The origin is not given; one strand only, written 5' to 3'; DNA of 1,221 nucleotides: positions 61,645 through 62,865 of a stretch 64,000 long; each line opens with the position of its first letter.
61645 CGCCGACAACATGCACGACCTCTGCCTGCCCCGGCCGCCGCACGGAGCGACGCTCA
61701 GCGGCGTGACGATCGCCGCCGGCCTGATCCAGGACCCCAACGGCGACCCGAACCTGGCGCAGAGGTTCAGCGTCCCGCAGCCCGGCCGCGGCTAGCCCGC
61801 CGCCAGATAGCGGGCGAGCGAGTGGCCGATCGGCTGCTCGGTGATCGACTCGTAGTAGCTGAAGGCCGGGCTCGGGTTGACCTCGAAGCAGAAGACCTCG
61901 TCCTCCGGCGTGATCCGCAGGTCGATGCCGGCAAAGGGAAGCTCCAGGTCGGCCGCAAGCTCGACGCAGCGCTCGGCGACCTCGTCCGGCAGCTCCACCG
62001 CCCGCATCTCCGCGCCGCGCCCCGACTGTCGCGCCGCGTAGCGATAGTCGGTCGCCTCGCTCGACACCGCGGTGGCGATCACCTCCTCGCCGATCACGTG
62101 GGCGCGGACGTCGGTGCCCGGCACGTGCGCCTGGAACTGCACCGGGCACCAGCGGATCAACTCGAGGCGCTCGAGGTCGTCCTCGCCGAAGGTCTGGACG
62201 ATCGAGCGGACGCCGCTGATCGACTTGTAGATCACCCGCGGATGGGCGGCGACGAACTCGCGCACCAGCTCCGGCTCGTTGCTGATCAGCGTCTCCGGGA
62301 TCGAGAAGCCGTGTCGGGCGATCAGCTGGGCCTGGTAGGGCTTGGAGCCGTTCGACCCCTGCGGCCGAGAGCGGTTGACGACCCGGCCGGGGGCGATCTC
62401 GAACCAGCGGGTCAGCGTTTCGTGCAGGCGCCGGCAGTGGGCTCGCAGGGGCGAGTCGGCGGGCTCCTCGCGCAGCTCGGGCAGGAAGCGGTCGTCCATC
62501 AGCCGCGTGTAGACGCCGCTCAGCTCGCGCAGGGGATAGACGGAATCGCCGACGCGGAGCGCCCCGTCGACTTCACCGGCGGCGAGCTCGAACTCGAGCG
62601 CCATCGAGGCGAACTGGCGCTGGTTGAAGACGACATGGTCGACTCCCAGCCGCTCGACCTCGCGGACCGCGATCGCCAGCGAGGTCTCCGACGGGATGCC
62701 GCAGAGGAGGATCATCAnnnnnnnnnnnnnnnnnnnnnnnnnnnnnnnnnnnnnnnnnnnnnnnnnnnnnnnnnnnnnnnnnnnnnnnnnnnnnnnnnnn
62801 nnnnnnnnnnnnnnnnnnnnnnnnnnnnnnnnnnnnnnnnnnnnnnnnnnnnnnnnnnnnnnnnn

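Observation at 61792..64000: Graspetide-type ATP-grasp pair translationally coupled to a Lys/Asp/Glu/Thr-rich ORF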

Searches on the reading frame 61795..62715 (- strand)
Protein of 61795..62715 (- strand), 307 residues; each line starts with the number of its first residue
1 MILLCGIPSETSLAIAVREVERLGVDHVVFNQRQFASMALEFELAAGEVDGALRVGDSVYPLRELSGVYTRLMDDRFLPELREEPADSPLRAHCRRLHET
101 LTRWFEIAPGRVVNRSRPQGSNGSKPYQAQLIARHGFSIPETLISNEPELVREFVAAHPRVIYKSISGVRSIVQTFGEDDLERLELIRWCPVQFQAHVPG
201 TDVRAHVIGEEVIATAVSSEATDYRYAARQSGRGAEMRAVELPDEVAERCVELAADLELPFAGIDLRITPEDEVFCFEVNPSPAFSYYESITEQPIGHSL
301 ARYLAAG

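Call 7: search_protein_families(library=pfam, proteins=[window:61795-62715:-], max_evalue=1)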
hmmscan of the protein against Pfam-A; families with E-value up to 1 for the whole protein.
window:61795-62715:- (307 aa): 5 families
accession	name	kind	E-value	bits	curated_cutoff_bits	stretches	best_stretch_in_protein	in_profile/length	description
PF08443.16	RimK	-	1.4e-09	38.2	21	1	129-302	8-186/188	RimK-like ATP-grasp domain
PF14398.11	ATPgrasp_YheCD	-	0.00011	22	26.8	1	210-296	150-241/255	YheC/D like ATP-grasp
PF02955.21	GSH-S_ATP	-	0.011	15.6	23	1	138-265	11-150/175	Prokaryotic glutathione synthetase, ATP-grasp domain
PF04250.19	DUF429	-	0.073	13.2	23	1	231-288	86-141/214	Protein of unknown function (DUF429)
PF07478.18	Dala_Dala_lig_C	-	0.11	12.4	24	1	202-286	85-179/204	D-ala D-ala ligase C-terminus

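Call 8: search_protein_families(library=ncbifam, proteins=[window:61795-62715:-], max_evalue=1)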
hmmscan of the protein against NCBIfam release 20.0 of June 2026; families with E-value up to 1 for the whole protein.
window:61795-62715:- (307 aa): 11 families
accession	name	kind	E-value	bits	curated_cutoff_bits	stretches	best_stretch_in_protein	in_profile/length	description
TIGR04187.1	GRASP_SAV_5884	subfamily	8.3e-37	127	350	1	17-304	17-311/312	ATP-grasp ribosomal peptide maturase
TIGR04184.1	ATPgraspMvdD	equivalog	4.5e-27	95.1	475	1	12-304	12-319/321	MvdD family ATP-grasp ribosomal peptide maturase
TIGR04185.1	ATPgraspMvdC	equivalog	3.6e-22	78.9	425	1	19-304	19-316/318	MvdC family ATP-grasp ribosomal peptide maturase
TIGR00768.1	rimK_fam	subfamily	1.3e-16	60.8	143.4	1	100-303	63-275/276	RimK family alpha-L-glutamate ligase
NF040720.1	MptN_Meth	equivalog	5.6e-11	42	350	1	112-294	89-280/291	tetrahydromethanopterin:alpha-L-glutamate ligase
TIGR02144.1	LysX_arch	equivalog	4.4e-09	35.8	275.6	1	197-304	172-275/281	lysine biosynthesis protein LysX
NF007764.0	PRK10446.1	equivalog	7.8e-07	28.7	331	1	105-304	80-286/300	30S ribosomal protein S6--L-glutamate ligase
TIGR04192.1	GRASP_w_spasm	equivalog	0.0017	17.7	230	1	221-288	237-302/318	grasp-with-spasm system ATP-grasp peptide maturase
NF003573.0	PRK05246.1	equivalog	0.016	14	272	1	138-265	134-273/316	glutathione synthase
TIGR03103.1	trio_acet_GNAT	equivalog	0.02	13.4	569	1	129-219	302-398/547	N-acetylglutaminylglutamine synthetase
TIGR01380.1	glut_syn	equivalog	0.22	10.5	299.05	1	139-177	134-174/312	glutathione synthase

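Call 9: find_encoding_contigs(protein=window:61795-62715:-, flank=10000, max_places=6)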
Protein window:61795-62715:- (307 aa): 2 contigs read that carry it; 2 places shown.
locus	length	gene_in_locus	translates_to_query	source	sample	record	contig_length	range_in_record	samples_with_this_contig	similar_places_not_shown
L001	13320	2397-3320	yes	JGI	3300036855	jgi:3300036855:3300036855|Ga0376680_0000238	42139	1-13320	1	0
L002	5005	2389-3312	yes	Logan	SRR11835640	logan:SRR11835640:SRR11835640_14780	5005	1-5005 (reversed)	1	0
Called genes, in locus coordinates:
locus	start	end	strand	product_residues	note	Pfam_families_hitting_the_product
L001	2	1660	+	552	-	?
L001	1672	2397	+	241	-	-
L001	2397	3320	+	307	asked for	PF08443:RimK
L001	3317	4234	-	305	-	-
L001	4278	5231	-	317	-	-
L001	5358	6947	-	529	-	PF00150:Cellulase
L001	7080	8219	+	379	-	PF00089:Trypsin, PF13365:Trypsin_2, PF00595:PDZ, PF13180:PDZ_2, PF17820:PDZ_6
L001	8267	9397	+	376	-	PF07992:Pyr_redox_2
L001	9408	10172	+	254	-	PF00561:Abhydrolase_1, PF12146:Hydrolase_4, PF12697:Abhydrolase_6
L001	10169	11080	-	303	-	PF00582:Usp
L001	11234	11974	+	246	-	PF02535:Zip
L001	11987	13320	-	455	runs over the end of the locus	PF01566:Nramp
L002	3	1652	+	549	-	PF00082:Peptidase_S8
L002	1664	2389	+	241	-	-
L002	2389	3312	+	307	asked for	PF08443:RimK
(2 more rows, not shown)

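Call 10: find_homologous_proteins(query=window:61795-62715:-)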
Query window:61795-62715:- (307 aa): 5337 proteins with E <= 0.001 among 8000 candidates; the best 120 are listed.
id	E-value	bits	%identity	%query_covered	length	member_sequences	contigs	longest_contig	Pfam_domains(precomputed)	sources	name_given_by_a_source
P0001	1.7e-200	682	100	100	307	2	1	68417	PF08443.17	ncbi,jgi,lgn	ncbi:MAG TPA: hypothetical protein VGI73_11990 [Solirubrobacterales bacterium]|jgi:hypothetical prot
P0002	7.6e-190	647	94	100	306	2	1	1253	PF08443.17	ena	-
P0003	4.5e-183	625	90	99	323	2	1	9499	PF08443.17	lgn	-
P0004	1.6e-169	581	87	100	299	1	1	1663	PF08443.17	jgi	jgi:hypothetical protein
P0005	3.8e-169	579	83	100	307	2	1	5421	PF02955.22,PF08443.17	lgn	-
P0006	8.5e-168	575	82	100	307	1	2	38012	PF08443.17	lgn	-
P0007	9.3e-165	565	83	100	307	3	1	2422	PF08443.17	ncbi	-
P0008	3.0e-161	554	80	100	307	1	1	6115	PF08443.17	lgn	-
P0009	2.0e-160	551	80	99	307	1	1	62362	PF08443.17,PF02655.20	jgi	jgi:hypothetical protein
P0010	1.1e-158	545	78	100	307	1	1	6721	PF08443.17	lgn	-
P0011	2.3e-156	537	79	100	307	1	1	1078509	PF08443.17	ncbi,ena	-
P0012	9.8e-137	473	70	100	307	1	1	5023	PF08443.17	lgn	-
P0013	6.5e-136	470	70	100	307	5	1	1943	PF08443.17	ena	-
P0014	5.2e-132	458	66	100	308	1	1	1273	PF08443.17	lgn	-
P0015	8.3e-129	447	66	100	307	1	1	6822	PF08443.17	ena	-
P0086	8.5e-121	421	62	100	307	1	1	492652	PF08443.17,PF02655.20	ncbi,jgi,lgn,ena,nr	ncbi:MAG TPA: ATP-grasp domain-containing protein [Pyrinomonadaceae bacterium]|nr:ATP-grasp domain-c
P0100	1.5e-120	420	62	100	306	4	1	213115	PF08443.17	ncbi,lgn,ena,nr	ncbi:MAG TPA: hypothetical protein VFA66_03500 [Gaiellaceae bacterium]|nr:hypothetical protein [Gaie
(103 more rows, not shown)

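Call 14: find_encoding_contigs(protein=P0011, flank=8000, max_places=2)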
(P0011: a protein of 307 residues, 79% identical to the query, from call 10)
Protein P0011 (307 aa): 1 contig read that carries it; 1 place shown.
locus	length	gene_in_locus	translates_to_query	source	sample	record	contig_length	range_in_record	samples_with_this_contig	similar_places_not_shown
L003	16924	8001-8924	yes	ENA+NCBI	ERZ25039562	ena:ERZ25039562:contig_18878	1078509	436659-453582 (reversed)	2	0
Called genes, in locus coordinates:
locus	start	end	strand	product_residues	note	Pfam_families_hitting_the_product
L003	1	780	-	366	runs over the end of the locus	PF00437:T2SSE, PF27713:UCP018868 (weak)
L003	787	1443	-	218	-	PF08666:SAF (weak), PF16976:RcpC (weak)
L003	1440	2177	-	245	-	PF13581:HATPase_c_2, PF02518:HATPase_c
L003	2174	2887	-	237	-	PF00072:Response_reg, PF00486:Trans_reg_C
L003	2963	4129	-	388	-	PF05791:Bacillus_HBL (weak)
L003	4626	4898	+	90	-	-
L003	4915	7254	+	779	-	PF00082:Peptidase_S8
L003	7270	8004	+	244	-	-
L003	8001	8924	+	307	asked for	PF08443:RimK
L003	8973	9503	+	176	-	-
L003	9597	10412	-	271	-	PF07498:Rho_N (weak)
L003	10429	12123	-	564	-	PF00890:FAD_binding_2 (faint), PF01266:DAO, PF07992:Pyr_redox_2 (faint), PF12831:FAD_oxidored (faint), PF16901:DAO_C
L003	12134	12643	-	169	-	PF00881:Nitroreductase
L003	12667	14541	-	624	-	PF00432:Prenyltrans (faint), PF13243:SQHop_cyclase_C (faint), PF13249:SQHop_cyclase_N (faint)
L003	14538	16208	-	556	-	PF00005:ABC_tran, PF02463:SMC_N (faint), PF13481:AAA_25 (faint), PF13555:AAA_29 (faint), PF01926:MMR_HSR1 (faint), PF13304:AAA_21 (faint), PF13558:SbcC_Walker_B (faint), PF00005:ABC_tran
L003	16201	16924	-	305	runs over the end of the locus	PF02361:CbiQ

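Call 15: find_encoding_contigs(protein=P0086, flank=8000, max_places=2)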
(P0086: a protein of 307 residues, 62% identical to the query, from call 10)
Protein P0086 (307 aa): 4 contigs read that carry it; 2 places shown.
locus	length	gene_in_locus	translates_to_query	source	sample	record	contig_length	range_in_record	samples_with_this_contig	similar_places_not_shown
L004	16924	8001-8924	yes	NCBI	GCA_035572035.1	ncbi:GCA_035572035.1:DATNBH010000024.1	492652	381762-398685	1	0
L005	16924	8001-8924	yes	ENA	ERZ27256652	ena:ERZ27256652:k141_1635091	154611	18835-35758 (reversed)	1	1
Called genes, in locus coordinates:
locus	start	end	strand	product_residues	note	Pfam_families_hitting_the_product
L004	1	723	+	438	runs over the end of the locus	PF00383:dCMP_cyt_deam_1, PF14437:MafB19-deam (weak)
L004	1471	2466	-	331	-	-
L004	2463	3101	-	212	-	PF02630:SCO1-SenC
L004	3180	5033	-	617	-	PF07731:Cu-oxidase_2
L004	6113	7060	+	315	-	-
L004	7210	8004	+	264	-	-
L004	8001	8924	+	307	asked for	PF02655:ATP-grasp_3 (weak), PF08443:RimK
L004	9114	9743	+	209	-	PF01183:Glyco_hydro_25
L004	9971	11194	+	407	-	PF00805:Pentapeptide, PF13576:Pentapeptide_3 (faint), PF00805:Pentapeptide (weak), PF13599:Pentapeptide_4 (weak), PF00805:Pentapeptide, PF13599:Pentapeptide_4 (weak), PF00805:Pentapeptide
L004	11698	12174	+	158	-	-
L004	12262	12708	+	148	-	-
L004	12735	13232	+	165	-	PF21820:DUF6886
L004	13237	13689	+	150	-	PF11969:DcpS_C, PF01230:HIT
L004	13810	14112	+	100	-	PF01145:Band_7 (weak)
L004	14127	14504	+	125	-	PF00903:Glyoxalase (faint)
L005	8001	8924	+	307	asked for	PF02655:ATP-grasp_3 (weak), PF08443:RimK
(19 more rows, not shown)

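Call 16: find_encoding_contigs(protein=P0100, flank=8000, max_places=2)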
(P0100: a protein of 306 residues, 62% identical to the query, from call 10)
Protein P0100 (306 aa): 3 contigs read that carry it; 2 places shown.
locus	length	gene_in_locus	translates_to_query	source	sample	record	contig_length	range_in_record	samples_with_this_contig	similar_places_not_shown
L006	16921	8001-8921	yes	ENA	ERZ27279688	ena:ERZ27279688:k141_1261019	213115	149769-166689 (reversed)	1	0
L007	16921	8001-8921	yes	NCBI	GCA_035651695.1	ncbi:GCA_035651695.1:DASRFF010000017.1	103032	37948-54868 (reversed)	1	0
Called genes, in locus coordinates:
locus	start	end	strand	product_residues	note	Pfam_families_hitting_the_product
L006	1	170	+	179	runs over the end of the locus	PF01245:Ribosomal_L19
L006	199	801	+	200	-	PF01351:RNase_HII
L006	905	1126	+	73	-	PF02021:UPF0102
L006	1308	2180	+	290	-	PF01435:Peptidase_M48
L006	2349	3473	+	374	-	PF01555:N6_N4_Mtase (weak)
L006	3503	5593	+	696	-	PF08242:Methyltransf_12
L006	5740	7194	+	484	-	PF25819:Nal1_C (faint)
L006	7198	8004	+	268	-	-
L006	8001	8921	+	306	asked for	PF08443:RimK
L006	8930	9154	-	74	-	-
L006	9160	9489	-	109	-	-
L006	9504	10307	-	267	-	PF03167:UDG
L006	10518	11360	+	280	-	PF00656:Peptidase_C14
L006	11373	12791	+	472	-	PF07819:PGAP1 (faint), PF02450:LCAT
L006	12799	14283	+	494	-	PF07969:Amidohydro_3, PF01979:Amidohydro_1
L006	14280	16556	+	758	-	PF12770:CHAT, PF13360:PQQ_2, PF13570:Beta-prop_ACSF4, PF13360:PQQ_2, PF13360:PQQ_2, PF13570:Beta-prop_ACSF4, PF13360:PQQ_2, PF13570:Beta-prop_ACSF4, +3 more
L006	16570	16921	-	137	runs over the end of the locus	-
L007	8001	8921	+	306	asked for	PF08443:RimK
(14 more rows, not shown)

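Call 26: search_solved_structures(query=window:61795-62715:-, max_evalue=0.01)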
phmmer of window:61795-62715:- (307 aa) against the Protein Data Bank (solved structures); distinct sequences matched with E-value up to 0.01: 10.
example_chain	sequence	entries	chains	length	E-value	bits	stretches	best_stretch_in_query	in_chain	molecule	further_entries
7drm_A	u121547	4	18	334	2.1e-21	79.6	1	93-291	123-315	ATP-grasp domain-containing protein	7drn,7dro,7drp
5ig9_A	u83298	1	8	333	2.1e-20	76.3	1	11-303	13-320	ATP grasp ligase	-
7mgv_A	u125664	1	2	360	1.7e-18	70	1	121-302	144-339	CdnC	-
5ig8_A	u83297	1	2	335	7e-16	61.5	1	77-306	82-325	ATP grasp ligase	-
7m4s_A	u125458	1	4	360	1e-15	61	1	108-302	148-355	AMdnB protein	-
9bou_A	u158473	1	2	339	5.8e-13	51.9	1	113-305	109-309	MvdD-like pre-ATP grasp domain-containing protein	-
5zct_A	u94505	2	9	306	4.7e-07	32.5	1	103-303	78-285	Ribosomal protein S6--L-glutamate ligase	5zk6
4iwx_A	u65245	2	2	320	5.3e-07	32.3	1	103-303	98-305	Ribosomal protein S6 modification protein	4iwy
7qyr_A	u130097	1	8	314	7.1e-07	31.9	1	104-304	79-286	Probable alpha-L-glutamate ligase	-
7qys_A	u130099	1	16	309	1.2e-05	27.9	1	104-304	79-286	Probable alpha-L-glutamate ligase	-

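Call 40: find_related_loci(query=A2, collection=genome_contigs, flank=7000)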
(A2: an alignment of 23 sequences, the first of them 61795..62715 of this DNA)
Query A2 (307 aa) in genome_contigs; peptide patterns used: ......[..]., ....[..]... (x = any residue, [..] = any of these).
600 stretches matched a pattern (row limit reached: there are more); 573 encode a relative of the query (tblastn E <= 1e-3); the best 80 are kept; 80 distinct loci.
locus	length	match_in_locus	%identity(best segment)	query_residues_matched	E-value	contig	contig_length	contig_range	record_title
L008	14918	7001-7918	80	1-306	9e-165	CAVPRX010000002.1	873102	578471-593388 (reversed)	MAG: uncultured Solirubrobacterales bacterium isolate MFD10043.bin.2.39 genome assembly, contig: contig_9736, whole geno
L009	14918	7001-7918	78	1-306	1e-160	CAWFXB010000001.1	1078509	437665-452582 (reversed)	MAG: uncultured Solirubrobacterales bacterium isolate MFD06714.bin.1.34 genome assembly, contig: contig_18878, whole gen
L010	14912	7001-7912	63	1-304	8e-132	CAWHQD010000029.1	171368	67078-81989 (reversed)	MAG: uncultured beta proteobacterium isolate MFD08497.bin.2.149 genome assembly, contig: contig_34375, whole genome shot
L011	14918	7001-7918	64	1-306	2e-130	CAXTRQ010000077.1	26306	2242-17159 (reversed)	MAG TPA_asm: uncultured Pyrinomonadaceae bacterium isolate public_SRR14721960_metawrap_bin.1 genome assembly, contig: pu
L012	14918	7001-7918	62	1-306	7e-129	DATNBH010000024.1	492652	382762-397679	MAG TPA_asm: Pyrinomonadaceae bacterium isolate SMAG_U11183 k141_3366764, whole genome shotgun sequence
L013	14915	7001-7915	61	1-306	2e-128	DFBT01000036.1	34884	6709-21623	MAG TPA_asm: candidate division WOR-3 bacterium UBA3073 UBA3073_contig_2021, whole genome shotgun sequence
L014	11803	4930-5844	62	1-305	8e-128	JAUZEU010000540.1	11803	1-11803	MAG: Bryobacterales bacterium isolate BP_13 scaffold_1809289, whole genome shotgun sequence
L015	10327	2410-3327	61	1-306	5e-127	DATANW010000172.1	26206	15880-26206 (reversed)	MAG TPA_asm: Pyrinomonadaceae bacterium isolate SMAG_U7029 k141_470484, whole genome shotgun sequence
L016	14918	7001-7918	62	1-306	8e-126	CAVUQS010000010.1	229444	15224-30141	MAG: Bryobacterales bacterium isolate MFD01633.bin.1.226 genome assembly, contig: contig_15575, whole genome shotgun seq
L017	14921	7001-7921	60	1-307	2e-125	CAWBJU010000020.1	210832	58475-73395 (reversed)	MAG: uncultured Acidobacteriota bacterium isolate MFD09206.bin.2.153 genome assembly, contig: contig_3514, whole genome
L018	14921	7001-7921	59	1-307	3e-125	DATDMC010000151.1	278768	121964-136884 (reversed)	MAG TPA_asm: Pyrinomonadaceae bacterium isolate SMAG_U400 k141_788238, whole genome shotgun sequence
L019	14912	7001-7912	61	1-304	1e-124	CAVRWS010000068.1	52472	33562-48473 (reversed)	MAG: uncultured Acidobacteriaceae bacterium isolate MFD05512.bin.2.91 genome assembly, contig: contig_45096, whole genom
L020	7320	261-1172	61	1-304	5e-124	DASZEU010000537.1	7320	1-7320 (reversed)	MAG TPA_asm: Candidatus Angelobacter sp. isolate SMAG_U6502 k141_1936904, whole genome shotgun sequence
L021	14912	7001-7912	59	1-305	5e-124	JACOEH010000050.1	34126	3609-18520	MAG: Nitrospira sp. isolate S1bin.12 NODE_412_length_34126_cov_30.805641, whole genome shotgun sequence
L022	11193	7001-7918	59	1-306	1e-123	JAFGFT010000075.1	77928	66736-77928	MAG: Dehalococcoidia bacterium isolate Zod_Metabat.1332 k87_13119007, whole genome shotgun sequence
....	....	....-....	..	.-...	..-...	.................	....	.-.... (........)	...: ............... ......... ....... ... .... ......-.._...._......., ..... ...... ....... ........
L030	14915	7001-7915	61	1-305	2e-122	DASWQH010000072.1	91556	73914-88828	MAG TPA_asm: Pyrinomonadaceae bacterium isolate SMAG_U3489 k141_2009110, whole genome shotgun sequence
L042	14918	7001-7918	59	1-306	3e-119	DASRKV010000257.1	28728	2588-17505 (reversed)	MAG TPA_asm: Opitutaceae bacterium isolate SMAG_U10171 k141_76979, whole genome shotgun sequence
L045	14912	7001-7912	59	1-305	2e-118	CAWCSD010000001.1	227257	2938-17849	MAG: uncultured Alphaproteobacteria bacterium isolate MFD04428.bin.2.73 genome assembly, contig: contig_10234, whole gen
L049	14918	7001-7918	58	1-306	2e-116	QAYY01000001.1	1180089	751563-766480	Opitutaceae bacterium EW11 EW11_contig_1_coverage:, whole genome shotgun sequence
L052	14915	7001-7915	58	1-306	2e-115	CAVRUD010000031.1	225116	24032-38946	MAG: uncultured Chloroflexia bacterium isolate MFD02840.bin.2.110 genome assembly, contig: contig_85899, whole genome sh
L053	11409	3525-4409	59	1-296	3e-115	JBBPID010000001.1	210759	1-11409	MAG: Acidobacteriota bacterium isolate BPF5-02-03_bin_1 NODE_1_length_210759_cov_10.179261, whole genome shotgun sequenc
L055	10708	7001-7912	59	1-305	6e-114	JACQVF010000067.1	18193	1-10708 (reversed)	MAG: Gemmatimonadetes bacterium isolate NC_groundwater_1456_Ag_S-0.65um_69_46 S_p65_S5_coassembly_k141_3486144, whole ge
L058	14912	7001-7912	57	1-306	2e-113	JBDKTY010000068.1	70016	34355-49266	MAG: Syntrophobacter sp. isolate 7_bin.95 c_000000275655, whole genome shotgun sequence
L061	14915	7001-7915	57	1-306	3e-113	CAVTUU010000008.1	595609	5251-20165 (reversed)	MAG: uncultured Chloroflexia bacterium isolate MFD04944.bin.2.67 genome assembly, contig: contig_49790, whole genome sho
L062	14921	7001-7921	59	1-306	3e-113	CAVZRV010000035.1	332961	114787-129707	MAG: uncultured Acidobacteriota bacterium isolate MFD05684.bin.2.2 genome assembly, contig: contig_7132, whole genome sh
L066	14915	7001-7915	56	1-305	7e-112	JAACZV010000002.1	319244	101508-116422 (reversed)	MAG: Comamonadaceae bacterium isolate SCNH_6 1666100002, whole genome shotgun sequence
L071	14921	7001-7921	59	1-306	5e-111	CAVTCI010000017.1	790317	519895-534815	MAG: uncultured Solirubrobacterales bacterium isolate MFD01213.bin.1.65 genome assembly, contig: contig_8812, whole geno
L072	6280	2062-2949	58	1-296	5e-111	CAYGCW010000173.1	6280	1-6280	MAG TPA_asm: uncultured Acidimicrobiia bacterium isolate ERP108616_co2_208 genome assembly, contig: NODE_26147_length_62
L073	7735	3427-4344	56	1-306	4e-111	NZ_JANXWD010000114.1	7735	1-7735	MAG: Phenylobacterium sp. isolate GL140_1_metabat_324 GL140_1_k141_1927285, whole genome shotgun sequence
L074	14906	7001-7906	59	3-305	4e-111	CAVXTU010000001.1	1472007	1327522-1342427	MAG: uncultured Chloroflexia bacterium isolate MFD05684.bin.2.84 genome assembly, contig: contig_16614, whole genome sho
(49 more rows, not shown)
